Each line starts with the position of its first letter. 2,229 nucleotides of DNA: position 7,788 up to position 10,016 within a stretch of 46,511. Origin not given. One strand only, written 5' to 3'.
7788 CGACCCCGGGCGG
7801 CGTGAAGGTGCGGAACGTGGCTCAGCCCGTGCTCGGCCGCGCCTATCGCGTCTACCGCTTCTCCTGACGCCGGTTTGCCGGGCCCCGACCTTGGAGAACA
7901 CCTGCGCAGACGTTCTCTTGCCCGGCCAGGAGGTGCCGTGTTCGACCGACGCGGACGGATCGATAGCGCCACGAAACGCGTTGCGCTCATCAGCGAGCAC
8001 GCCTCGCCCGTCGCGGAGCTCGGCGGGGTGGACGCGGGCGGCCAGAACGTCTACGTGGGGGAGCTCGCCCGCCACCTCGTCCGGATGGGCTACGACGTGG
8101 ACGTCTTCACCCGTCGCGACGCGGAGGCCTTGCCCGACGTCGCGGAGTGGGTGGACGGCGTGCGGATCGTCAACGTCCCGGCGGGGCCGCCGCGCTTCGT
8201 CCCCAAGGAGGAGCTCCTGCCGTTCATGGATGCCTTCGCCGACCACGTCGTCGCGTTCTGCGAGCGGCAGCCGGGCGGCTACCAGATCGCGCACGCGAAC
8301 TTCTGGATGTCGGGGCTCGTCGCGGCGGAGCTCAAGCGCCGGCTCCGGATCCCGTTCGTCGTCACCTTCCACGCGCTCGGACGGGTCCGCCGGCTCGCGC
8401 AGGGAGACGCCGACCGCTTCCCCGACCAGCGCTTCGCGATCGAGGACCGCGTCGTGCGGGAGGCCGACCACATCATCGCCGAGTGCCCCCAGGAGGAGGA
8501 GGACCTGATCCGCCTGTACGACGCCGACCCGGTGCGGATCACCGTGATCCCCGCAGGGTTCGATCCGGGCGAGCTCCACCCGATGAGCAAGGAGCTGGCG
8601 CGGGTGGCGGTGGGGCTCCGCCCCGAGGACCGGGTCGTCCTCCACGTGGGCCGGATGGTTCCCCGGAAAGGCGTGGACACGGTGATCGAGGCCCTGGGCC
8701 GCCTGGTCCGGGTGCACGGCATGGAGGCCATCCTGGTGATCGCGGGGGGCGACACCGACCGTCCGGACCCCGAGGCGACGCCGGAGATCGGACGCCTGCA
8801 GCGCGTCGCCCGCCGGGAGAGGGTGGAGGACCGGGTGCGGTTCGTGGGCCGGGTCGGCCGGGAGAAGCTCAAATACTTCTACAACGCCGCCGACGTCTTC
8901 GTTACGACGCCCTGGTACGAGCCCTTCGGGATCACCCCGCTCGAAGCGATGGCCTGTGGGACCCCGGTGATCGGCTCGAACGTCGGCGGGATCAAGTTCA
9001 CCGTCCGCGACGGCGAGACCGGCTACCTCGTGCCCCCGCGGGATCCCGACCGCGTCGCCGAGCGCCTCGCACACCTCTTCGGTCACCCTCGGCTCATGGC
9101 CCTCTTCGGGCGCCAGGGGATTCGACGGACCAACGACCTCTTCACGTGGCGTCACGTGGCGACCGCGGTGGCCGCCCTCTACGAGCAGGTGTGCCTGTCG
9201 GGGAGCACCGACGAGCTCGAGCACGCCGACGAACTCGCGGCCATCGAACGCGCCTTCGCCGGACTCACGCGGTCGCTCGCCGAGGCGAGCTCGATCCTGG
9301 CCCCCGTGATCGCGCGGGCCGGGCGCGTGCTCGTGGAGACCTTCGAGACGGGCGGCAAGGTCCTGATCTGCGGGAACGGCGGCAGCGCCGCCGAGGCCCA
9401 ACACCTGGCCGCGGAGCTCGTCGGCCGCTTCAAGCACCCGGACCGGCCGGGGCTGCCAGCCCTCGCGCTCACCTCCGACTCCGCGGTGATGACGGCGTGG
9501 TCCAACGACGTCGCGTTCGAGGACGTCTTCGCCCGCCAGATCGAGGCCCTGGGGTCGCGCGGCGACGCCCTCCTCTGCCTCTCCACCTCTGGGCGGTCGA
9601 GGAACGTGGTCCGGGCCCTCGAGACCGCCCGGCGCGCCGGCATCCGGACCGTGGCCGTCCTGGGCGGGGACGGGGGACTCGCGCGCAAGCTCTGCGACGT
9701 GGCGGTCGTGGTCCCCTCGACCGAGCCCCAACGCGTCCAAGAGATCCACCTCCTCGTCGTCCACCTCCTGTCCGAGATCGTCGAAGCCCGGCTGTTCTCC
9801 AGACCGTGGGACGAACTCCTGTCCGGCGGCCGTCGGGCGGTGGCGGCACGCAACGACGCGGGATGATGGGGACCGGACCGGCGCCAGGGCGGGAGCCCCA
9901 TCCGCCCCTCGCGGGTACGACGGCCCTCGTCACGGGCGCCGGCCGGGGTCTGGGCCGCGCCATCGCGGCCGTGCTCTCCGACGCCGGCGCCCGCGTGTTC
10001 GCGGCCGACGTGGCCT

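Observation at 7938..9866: GT4 glycosyltransferase fused in-frame to GmhA sedoheptulose-7-phosphate isomerase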

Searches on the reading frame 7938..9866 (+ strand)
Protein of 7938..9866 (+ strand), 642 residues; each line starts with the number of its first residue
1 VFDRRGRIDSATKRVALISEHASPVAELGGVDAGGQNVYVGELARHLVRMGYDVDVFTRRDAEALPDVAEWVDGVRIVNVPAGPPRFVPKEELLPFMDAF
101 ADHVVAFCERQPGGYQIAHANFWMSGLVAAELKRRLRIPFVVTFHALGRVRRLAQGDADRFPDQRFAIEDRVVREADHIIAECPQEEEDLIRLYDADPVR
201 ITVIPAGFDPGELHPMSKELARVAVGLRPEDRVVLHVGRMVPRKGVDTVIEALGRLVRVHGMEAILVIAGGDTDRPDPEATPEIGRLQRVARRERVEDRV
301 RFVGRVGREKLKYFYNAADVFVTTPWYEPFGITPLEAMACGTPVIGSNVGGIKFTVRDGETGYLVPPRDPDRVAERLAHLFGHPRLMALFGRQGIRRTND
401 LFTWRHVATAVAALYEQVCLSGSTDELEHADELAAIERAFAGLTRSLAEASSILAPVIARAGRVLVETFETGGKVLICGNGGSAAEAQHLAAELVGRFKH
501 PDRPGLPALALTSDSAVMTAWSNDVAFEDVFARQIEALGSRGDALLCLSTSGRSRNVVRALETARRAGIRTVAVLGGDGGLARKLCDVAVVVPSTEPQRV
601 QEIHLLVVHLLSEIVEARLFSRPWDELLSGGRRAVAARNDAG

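Call 4: search_protein_families(library=pfam, proteins=[window:7938-9866:+], max_evalue=0.01)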
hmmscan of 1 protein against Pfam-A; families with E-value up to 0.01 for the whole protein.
window:7938-9866:+ (642 aa): 8 families
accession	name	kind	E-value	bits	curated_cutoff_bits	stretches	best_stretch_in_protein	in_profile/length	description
PF00534.26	Glycos_transf_1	-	4.1e-40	137.6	26.4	1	219-393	3-168/172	Glycosyl transferases group 1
PF13692.12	Glyco_trans_1_4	-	2.1e-35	122.5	27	1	232-381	2-140/142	Glycosyl transferases group 1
PF13439.12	Glyco_transf_4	-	7.4e-31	107.9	28.5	1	34-210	2-168/170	Glycosyltransferase Family 4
PF13579.12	Glyco_trans_4_4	-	3.4e-30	105.9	29.7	1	34-207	1-158/158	Glycosyl transferase 4-like domain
PF13580.11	SIS_2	-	3.2e-26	92.4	27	1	443-576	6-138/138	SIS domain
PF20706.3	GT4-conflict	-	1.2e-15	57.9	26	1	31-358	9-322/385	Family 4 Glycosyltransferase in conflict systems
PF13524.12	Glyco_trans_1_2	-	9.6e-08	32.5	25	1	299-411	28-142/144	Glycosyl transferase-like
PF08323.17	Glyco_transf_5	-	2e-06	28.1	22.7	1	91-162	105-185/239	Starch synthase catalytic domain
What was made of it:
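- On GT4 retaining glycosyltransferase (GT-B fold): PF13439 scores 107.9 bits (cut-off 28.5) and PF00534 scores 137.6 bits (cut-off 26.4) (call 4).
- Checked: Pfam finds Glyco_transf_4 (aa 34-210), Glycos_transf_1 (aa 219-393) and SIS_2 (aa 443-576) (call 4).
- The GT4 is fused to the enzyme that binds S7P and heptose-7-P (call 4).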

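Call 5: search_protein_families(library=ncbifam, proteins=[window:7938-9866:+], max_evalue=0.01)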
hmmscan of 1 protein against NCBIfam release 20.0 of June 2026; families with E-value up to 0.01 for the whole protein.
window:7938-9866:+ (642 aa): 57 families (the best 25 are shown)
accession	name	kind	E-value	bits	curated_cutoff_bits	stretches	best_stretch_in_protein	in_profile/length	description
TIGR03449.1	mycothiol_MshA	equivalog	5.1e-90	302.3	462.5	1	14-418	1-403/406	D-inositol-3-phosphate glycosyltransferase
TIGR00441.1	gmhA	equivalog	2.5e-56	190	209.45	1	464-616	3-154/154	D-sedoheptulose 7-phosphate isomerase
NF010546.0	PRK13936.1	equivalog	3.3e-56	190.2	276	1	436-621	7-194/197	phosphoheptose isomerase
TIGR02472.1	sucr_P_syn_N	equivalog_domain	2.5e-44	151.8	576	1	27-409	18-433/439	sucrose-phosphate synthase, putative, glycosyltransferase domain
NF001628.0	PRK00414.1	equivalog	8.9e-44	149.4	265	1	457-618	29-189/192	D-sedoheptulose 7-phosphate isomerase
TIGR02149.1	glgA_Coryne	subfamily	1.2e-43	149.7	302.4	1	34-419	16-391/391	glycogen synthase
NF008138.0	PRK10886.1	equivalog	7.1e-43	146.6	352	1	448-621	17-192/196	DnaA initiator-associating protein DiaA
NF010547.0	PRK13938.1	equivalog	2.3e-39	135.1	320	1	459-621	32-193/196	D-sedoheptulose 7-phosphate isomerase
NF041876.1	EPS_EpsE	equivalog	3.6e-33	115.4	400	1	193-410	180-388/389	exopolysaccharide biosynthesis GT4 family glycosyltransferase EpsE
TIGR04063.1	stp3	hypoth_equivalog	9e-30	103.8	442.05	1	45-418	25-395/397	TIGR04063 family PEP-CTERM/XrtA system glycosyltransferase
TIGR03999.1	thiol_BshA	equivalog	1.2e-28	100.1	273.7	1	125-418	99-373/375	N-acetyl-alpha-D-glucosaminyl L-malate synthase BshA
TIGR04047.1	MSMEG_0565_glyc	hypoth_equivalog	4.8e-26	91.7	259.85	1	37-416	15-372/373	MSMEG_0565 family glycosyltransferase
TIGR03088.1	stp2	hypoth_equivalog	2.4e-24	86.1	409.05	1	197-418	158-373/374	TIGR03088 family PEP-CTERM/XrtA system glycosyltransferase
TIGR04157.1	glyco_rSAM_CFB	subfamily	7.2e-23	81.2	400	1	165-370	159-353/406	TIGR04157 family glycosyltransferase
NF038229.1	Glyco4_Geo_Pelo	equivalog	1.1e-22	80.5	400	1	117-418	61-336/338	GPMC system family 4 glycosyltransferase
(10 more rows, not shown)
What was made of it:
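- On MshA (TIGR03449 equivalog): 302.3 bits (call 5).
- On Sucrose-phosphate synthase, glycosyltransferase domain (TIGR02472): 151.8 bits (call 5).
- On GmhA sedoheptulose-7-phosphate isomerase (TIGR00441): 190 bits, just below the cut-off (call 5).
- It scores below both curated cut-offs: MshA 302 against 462.5, and SPS glycosyltransferase domain 152 against 576 (call 5).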
